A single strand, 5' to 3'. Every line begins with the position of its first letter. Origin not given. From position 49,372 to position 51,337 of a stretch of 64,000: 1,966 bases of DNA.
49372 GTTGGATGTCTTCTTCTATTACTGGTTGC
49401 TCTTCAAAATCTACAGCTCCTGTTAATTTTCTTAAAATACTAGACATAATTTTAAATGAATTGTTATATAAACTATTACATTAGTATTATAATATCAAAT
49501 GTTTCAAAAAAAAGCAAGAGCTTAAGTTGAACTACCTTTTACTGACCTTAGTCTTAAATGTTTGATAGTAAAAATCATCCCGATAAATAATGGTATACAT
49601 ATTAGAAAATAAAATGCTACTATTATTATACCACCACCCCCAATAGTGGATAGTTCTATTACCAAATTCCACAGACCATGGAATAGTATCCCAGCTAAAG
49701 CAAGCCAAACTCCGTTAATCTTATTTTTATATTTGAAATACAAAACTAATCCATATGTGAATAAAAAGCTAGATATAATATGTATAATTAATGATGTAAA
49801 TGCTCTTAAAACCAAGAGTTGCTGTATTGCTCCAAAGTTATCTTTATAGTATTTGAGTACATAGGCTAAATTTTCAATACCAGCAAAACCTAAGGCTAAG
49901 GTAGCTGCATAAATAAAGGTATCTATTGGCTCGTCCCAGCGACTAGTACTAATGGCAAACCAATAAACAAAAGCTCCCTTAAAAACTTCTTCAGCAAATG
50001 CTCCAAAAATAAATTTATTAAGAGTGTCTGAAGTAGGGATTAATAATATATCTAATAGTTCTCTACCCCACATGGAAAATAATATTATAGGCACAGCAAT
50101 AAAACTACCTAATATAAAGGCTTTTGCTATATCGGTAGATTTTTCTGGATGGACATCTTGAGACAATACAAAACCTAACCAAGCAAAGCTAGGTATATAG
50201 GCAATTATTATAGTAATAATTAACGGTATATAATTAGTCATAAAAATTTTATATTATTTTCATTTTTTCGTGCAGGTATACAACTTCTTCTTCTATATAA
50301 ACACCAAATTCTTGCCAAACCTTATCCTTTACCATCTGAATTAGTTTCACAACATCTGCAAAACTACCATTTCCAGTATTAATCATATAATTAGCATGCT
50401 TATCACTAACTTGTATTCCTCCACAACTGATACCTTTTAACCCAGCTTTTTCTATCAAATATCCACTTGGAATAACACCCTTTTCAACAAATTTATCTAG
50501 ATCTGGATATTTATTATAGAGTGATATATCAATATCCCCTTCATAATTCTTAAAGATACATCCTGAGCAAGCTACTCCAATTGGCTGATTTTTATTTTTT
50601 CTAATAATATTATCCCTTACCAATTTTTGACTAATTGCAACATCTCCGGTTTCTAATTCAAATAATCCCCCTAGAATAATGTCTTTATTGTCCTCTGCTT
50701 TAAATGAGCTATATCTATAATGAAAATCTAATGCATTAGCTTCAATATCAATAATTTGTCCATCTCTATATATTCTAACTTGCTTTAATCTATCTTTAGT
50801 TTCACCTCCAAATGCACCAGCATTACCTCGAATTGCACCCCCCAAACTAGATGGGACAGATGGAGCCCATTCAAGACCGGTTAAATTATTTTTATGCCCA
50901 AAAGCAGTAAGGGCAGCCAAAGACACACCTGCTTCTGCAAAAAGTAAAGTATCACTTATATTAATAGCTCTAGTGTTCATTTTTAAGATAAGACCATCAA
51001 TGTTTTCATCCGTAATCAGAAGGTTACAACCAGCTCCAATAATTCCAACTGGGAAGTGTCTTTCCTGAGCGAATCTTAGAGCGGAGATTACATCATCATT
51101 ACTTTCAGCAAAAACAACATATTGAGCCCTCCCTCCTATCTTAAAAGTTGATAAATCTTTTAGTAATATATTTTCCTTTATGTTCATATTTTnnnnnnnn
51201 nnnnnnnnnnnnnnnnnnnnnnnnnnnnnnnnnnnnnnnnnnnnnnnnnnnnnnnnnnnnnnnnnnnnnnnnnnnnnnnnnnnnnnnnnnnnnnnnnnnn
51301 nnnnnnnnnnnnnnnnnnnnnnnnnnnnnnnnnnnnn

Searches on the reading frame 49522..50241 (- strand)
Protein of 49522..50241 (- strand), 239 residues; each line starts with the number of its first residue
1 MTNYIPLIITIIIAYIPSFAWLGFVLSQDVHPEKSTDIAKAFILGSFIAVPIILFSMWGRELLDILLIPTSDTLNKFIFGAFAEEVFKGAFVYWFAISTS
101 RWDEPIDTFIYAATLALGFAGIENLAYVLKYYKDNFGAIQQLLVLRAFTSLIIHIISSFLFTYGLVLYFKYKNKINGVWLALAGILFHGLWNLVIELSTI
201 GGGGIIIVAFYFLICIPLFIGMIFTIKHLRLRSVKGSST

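Call 10: search_protein_families(library=pfam, proteins=[window:49522-50241:-], max_evalue=0.01)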
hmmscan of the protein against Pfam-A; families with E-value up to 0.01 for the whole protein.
window:49522-50241:- (239 aa): 1 family
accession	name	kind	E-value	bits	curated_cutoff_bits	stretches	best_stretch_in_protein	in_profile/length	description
PF13367.11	PrsW-protease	-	4.8e-28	98.5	23.5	1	38-221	6-195/196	PrsW family intramembrane metalloprotease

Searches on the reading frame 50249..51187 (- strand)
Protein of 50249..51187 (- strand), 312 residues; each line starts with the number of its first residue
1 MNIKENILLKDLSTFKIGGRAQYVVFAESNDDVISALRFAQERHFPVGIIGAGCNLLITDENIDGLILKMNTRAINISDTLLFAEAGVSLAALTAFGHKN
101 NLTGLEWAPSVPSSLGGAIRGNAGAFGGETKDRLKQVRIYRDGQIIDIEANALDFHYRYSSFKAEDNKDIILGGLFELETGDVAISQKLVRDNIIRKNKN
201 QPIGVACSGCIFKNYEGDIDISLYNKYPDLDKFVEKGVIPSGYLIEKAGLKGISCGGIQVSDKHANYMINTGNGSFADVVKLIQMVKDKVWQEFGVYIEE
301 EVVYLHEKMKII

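Call 10: search_protein_families(library=pfam, proteins=[window:50249-51187:-], max_evalue=0.01)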
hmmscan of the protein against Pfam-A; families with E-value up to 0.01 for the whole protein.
window:50249-51187:- (312 aa): 2 families
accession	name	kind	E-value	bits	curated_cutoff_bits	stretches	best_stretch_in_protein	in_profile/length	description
PF02873.21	MurB_C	-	1.3e-25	89.9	27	1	189-304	5-98/99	UDP-N-acetylenolpyruvoylglucosamine reductase, C-terminal domain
PF01565.28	FAD_binding_4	-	2.3e-19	69.9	26.4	1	22-147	2-137/139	FAD binding domain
